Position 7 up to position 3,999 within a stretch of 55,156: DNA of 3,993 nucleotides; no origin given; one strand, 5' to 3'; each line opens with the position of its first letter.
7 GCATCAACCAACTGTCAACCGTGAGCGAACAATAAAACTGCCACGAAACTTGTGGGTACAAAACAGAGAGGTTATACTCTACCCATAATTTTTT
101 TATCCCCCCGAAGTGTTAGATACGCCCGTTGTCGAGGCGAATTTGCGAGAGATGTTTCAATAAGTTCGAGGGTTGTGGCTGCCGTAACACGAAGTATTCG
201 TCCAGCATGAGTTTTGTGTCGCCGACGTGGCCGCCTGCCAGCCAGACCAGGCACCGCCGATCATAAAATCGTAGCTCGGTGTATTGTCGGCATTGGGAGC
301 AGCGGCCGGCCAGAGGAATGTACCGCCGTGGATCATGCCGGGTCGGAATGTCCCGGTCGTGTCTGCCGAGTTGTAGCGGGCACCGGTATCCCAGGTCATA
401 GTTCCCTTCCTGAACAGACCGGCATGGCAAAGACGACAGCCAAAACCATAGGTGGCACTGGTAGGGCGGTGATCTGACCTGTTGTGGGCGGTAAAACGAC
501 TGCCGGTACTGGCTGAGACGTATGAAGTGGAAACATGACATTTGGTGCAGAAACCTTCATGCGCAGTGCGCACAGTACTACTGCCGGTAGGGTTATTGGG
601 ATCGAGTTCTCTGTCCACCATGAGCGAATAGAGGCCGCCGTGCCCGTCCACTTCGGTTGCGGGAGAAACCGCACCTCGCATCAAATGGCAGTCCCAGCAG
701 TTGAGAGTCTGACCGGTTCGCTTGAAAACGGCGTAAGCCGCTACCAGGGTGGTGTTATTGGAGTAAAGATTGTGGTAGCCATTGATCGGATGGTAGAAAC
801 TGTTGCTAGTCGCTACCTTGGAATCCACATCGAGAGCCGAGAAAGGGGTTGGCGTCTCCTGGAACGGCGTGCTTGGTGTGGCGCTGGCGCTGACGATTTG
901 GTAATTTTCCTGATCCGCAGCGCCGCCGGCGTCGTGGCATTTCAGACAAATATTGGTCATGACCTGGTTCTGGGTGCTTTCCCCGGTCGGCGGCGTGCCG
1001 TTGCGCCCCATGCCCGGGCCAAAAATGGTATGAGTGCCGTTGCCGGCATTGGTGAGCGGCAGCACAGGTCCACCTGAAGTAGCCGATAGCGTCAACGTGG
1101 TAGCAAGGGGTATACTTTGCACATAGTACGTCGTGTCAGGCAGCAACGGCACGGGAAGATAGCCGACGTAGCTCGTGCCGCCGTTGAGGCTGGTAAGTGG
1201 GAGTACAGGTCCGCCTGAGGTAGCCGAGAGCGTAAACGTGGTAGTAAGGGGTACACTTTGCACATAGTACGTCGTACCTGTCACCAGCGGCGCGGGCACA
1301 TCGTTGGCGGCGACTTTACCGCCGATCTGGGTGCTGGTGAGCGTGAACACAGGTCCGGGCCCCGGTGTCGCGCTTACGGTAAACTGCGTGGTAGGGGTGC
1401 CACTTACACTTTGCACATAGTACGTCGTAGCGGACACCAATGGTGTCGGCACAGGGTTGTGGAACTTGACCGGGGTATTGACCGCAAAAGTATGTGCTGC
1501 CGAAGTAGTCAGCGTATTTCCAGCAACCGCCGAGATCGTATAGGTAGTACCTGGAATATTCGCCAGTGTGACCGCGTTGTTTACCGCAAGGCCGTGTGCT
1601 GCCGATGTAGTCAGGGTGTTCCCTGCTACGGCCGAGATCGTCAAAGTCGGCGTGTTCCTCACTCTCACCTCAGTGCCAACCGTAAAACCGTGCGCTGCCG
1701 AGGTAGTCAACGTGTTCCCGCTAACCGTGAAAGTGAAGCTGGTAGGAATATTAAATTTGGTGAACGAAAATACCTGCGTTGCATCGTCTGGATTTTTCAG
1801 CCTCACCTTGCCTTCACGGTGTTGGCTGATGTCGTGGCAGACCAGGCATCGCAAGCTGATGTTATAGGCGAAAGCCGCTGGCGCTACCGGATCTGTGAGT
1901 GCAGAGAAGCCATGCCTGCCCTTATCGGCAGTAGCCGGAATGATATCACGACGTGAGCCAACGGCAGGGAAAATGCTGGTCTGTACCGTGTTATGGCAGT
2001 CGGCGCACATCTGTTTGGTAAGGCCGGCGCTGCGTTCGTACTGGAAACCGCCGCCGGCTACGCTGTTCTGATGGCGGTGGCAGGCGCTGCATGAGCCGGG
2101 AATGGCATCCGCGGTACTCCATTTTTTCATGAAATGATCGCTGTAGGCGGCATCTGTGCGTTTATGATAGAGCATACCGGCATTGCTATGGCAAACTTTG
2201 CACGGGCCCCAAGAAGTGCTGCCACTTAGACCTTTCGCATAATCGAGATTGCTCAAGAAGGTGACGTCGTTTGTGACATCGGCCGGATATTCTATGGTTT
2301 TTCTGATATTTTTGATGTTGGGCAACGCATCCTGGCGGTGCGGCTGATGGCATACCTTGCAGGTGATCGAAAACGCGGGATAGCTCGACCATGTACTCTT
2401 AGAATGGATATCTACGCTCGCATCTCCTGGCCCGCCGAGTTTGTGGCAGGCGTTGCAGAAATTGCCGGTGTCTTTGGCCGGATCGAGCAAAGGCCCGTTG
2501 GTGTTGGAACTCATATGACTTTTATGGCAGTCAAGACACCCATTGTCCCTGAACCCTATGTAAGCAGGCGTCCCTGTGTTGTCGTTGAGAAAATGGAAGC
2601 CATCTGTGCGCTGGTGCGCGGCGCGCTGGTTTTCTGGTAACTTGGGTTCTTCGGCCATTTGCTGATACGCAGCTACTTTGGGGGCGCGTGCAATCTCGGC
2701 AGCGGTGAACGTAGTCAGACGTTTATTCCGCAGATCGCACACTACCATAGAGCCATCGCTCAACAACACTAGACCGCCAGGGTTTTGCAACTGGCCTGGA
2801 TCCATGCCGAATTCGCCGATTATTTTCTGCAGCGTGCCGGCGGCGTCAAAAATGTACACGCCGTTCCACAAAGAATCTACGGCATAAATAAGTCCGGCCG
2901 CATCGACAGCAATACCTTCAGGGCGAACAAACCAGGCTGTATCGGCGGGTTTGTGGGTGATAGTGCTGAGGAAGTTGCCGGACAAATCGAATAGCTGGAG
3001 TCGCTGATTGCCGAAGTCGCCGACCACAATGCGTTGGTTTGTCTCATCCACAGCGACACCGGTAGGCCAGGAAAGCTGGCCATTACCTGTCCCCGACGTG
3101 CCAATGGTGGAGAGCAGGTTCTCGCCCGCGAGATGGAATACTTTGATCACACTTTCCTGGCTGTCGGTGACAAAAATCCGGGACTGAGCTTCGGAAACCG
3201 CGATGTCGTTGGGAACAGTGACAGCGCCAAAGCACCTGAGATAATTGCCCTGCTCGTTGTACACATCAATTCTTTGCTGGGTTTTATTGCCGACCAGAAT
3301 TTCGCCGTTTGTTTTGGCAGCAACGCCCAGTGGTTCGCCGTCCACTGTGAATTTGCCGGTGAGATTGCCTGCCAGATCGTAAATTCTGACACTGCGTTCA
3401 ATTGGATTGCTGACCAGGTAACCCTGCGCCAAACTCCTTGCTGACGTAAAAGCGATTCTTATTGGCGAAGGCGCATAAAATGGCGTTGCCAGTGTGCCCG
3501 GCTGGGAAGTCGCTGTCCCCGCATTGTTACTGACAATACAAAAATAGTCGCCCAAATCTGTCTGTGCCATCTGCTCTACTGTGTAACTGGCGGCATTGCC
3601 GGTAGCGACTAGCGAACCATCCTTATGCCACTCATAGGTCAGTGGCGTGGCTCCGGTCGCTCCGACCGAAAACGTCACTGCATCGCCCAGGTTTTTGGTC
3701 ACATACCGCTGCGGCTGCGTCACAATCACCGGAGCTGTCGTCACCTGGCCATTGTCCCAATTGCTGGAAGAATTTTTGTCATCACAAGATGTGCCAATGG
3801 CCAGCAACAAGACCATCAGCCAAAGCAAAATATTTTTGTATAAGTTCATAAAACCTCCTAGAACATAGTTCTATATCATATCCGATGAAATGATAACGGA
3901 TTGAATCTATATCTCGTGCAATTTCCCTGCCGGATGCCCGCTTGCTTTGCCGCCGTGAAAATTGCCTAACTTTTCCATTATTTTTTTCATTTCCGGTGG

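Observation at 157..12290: Cytochrome-centred cluster: 26 CXXCH motifs in two proteins plus a B12-rSAM enzyme, duplicated redox-dead Trx-TPR proteins and a membrane kinase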

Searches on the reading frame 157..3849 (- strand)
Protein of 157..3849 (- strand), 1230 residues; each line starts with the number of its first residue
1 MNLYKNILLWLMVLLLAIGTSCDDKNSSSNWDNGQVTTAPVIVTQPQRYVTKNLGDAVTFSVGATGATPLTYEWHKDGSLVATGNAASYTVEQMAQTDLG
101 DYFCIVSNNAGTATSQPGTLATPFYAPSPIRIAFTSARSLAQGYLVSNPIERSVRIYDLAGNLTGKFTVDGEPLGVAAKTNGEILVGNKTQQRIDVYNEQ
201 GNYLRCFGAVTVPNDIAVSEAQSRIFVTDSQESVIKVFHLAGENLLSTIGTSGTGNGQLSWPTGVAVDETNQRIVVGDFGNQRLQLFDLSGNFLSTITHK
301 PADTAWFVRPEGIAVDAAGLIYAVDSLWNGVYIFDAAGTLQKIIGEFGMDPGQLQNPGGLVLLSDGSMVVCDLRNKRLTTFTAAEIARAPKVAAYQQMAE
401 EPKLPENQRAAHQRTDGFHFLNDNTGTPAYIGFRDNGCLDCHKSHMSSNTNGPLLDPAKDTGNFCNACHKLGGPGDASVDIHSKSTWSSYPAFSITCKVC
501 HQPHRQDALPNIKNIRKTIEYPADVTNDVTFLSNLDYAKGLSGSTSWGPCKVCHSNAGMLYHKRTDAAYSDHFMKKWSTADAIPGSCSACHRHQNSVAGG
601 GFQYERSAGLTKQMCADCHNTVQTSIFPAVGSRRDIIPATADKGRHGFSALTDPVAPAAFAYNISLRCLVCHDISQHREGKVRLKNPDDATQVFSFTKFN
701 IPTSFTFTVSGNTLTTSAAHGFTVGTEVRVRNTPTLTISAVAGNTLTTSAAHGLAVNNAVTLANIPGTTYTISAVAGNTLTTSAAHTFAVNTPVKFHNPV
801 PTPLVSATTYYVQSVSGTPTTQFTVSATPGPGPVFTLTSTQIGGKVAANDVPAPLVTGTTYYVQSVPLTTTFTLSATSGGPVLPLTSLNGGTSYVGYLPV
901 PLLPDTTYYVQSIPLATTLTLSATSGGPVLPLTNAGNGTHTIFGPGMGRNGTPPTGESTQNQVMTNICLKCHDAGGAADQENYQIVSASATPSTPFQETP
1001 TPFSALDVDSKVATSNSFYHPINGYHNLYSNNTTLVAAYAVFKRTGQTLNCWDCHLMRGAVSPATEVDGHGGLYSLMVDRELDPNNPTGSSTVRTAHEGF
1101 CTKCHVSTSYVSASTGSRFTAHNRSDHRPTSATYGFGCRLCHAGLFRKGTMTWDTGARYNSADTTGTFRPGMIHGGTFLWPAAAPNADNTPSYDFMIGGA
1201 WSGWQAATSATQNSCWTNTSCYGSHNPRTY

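Call 4: search_protein_families(library=pfam, proteins=[window:157-3849:-], max_evalue=0.01)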
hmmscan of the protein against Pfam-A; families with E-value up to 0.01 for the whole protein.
window:157-3849:- (1230 aa): 11 families
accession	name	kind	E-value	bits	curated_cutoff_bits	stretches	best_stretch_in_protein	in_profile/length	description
PF01436.27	NHL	-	3.9e-16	58.6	20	1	259-285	1-26/28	NHL repeat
PF22113.1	Mtrc-MtrF_II-IV_dom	-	9.9e-14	51.7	30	3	436-596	29-168/176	Outer membrane cytochrome MtrC/MtrF-like, domains II/IV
PF17170.10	DUF5128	-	3.5e-11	43.3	22.9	1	218-299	49-130/321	6-bladed beta-propeller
PF14522.11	Cytochrome_C7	-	5.9e-09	36.1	24.8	1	549-620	15-67/67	Cytochrome c7 and related cytochrome c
PF13927.12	Ig_3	-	1.3e-08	35.6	30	1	40-108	2-78/78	Immunoglobulin domain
PF14537.11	Cytochrom_c3_2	-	4.6e-08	33.9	25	1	436-507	7-70/79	Cytochrome c3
PF07679.22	I-set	-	4.5e-07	30.3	23.7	1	41-115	2-84/90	Immunoglobulin I-set domain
PF08450.18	SGL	-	4.2e-06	27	26.3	1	200-298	123-221/246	SMP-30/Gluconolactonase/LRE-like region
PF09699.15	Paired_CXXCH_1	-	1.2e-05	25.4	20.6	1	434-470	5-37/41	Doubled CXXCH motif (Paired_CXXCH_1)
PF13895.12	Ig_2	-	0.0017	19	27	1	60-120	19-77/79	Immunoglobulin domain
PF25021.1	TEN_NHL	-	0.0049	16.3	27.1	0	302-346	136-178/357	Teneurin NHL domain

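Call 5: search_protein_families(library=ncbifam, proteins=[window:157-3849:-], max_evalue=0.01)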
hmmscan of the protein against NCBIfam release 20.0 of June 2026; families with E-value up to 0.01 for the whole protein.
window:157-3849:- (1230 aa): 3 families
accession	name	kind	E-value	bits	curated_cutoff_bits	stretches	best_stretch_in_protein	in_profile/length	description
NF035926.1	scyF_NHL_VPEP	equivalog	3.6e-30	105.4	350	1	179-345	111-284/376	scytonemin biosynthesis PEP-CTERM protein ScyF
TIGR01905.1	paired_CXXCH_1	subfamily_domain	0.0009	19.1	25.2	1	433-470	4-37/41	doubled CXXCH domain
TIGR03508.1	decahem_SO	subfamily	0.00094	18.7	192.2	0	435-625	94-254/258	DmsE family decaheme c-type cytochrome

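Call 50: search_solved_structures(query=window:157-3849:-, max_evalue=0.01)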
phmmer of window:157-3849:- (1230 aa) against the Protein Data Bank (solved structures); distinct sequences matched with E-value up to 0.01: 44.
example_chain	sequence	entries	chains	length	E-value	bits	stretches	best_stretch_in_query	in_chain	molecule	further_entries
6d69_A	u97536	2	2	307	3.9e-38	134.4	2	175-381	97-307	NHL Repeat Region of D. melanogaster Thin | Thin, isoform D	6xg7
6fpt_A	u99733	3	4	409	3.8e-30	108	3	249-380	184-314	E3 ubiquitin-protein ligase TRIM71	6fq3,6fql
8j72_A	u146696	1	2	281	1.2e-29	106.4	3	249-380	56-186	E3 ubiquitin-protein ligase TRIM71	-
7qrw_A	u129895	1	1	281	3.2e-29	104.9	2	213-326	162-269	Isoform 4 of Tripartite motif-containing protein 3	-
7qrx_A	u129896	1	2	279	6.4e-29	103.9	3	225-334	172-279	E3 ubiquitin-protein ligase TRIM71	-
9jur_A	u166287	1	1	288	7e-29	103.8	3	224-334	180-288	E3 ubiquitin-protein ligase TRIM71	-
7b96_A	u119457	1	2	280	2.2e-28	102.2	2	214-326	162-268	Isoform 2 of Tripartite motif-containing protein 2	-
7qrv_A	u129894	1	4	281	2.4e-28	102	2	213-326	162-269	Tripartite motif-containing protein 2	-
7b2r_A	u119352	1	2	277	2.4e-28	102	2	218-326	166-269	Tripartite motif-containing protein 2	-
9ncf_S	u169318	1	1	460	5.9e-26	94.1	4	39-118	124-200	Immunoglobulin-like domain protein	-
9c2d_S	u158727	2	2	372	5.8e-23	84.2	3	37-120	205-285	Tail protein | Putative tail protein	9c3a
4zlr_A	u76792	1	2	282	3.6e-17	65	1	151-301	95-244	Brain tumor protein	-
5ex7_A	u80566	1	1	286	3.9e-17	64.9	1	151-301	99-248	Brain tumor protein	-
1q7f_A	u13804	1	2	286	3.9e-17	64.9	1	152-301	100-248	brain tumor CG10719-PA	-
3ww9_A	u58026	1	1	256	9.2e-14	53.7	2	207-382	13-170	pizza6 protein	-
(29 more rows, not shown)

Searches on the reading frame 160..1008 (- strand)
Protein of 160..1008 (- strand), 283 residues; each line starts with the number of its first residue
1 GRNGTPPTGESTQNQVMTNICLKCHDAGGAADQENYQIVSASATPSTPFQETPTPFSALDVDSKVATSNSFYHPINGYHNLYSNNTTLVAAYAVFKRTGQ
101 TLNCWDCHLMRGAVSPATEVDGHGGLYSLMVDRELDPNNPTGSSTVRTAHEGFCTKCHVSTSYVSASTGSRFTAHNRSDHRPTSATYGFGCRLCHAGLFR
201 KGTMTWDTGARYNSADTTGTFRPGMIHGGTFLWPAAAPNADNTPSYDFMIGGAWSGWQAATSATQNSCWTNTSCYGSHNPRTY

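Call 60: search_solved_structures(query=window:160-1008:-, max_evalue=10, show_alignments=2)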
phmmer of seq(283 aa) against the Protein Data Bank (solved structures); distinct sequences matched with E-value up to 10: 1.
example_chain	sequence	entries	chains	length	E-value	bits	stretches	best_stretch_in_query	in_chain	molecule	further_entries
1fcd_C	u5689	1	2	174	0.9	12.2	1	17-49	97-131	FLAVOCYTOCHROME C SULFIDE DEHYDROGENASE (CYTOCHROME SUBUNIT)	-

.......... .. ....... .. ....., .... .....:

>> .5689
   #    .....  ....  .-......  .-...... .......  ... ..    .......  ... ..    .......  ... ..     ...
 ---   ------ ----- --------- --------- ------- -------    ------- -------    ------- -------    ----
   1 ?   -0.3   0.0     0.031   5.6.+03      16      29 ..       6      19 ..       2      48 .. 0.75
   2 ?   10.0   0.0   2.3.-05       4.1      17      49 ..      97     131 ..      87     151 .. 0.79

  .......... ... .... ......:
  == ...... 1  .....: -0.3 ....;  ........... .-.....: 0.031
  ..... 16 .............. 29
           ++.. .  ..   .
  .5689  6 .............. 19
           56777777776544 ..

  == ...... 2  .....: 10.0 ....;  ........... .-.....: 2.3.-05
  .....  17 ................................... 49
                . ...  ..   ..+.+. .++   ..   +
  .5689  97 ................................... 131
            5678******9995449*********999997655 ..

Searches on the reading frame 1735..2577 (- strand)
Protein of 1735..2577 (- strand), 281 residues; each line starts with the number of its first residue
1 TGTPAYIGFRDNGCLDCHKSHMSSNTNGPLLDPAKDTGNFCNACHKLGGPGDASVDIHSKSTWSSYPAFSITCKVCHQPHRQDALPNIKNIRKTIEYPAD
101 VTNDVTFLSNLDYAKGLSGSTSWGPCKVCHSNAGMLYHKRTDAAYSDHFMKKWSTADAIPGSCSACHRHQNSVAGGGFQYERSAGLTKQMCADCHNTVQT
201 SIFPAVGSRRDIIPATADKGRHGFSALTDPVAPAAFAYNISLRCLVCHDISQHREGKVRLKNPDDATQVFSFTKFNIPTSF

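Call 59: search_solved_structures(query=window:1735-2577:-, max_evalue=10, show_alignments=2)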
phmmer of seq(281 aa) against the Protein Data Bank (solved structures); distinct sequences matched with E-value up to 10: 4.
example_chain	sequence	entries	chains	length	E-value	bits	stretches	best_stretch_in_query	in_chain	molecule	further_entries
2fl1_A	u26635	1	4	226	1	12.4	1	8-60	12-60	Red fluorescent protein zoanRFP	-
6c35_A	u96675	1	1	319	1.9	11.6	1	113-172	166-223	5'-3' exonuclease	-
6c34_A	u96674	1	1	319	1.9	11.6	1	113-172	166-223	5'-3' exonuclease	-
6c33_A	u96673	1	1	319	1.9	11.5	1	113-172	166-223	5'-3' exonuclease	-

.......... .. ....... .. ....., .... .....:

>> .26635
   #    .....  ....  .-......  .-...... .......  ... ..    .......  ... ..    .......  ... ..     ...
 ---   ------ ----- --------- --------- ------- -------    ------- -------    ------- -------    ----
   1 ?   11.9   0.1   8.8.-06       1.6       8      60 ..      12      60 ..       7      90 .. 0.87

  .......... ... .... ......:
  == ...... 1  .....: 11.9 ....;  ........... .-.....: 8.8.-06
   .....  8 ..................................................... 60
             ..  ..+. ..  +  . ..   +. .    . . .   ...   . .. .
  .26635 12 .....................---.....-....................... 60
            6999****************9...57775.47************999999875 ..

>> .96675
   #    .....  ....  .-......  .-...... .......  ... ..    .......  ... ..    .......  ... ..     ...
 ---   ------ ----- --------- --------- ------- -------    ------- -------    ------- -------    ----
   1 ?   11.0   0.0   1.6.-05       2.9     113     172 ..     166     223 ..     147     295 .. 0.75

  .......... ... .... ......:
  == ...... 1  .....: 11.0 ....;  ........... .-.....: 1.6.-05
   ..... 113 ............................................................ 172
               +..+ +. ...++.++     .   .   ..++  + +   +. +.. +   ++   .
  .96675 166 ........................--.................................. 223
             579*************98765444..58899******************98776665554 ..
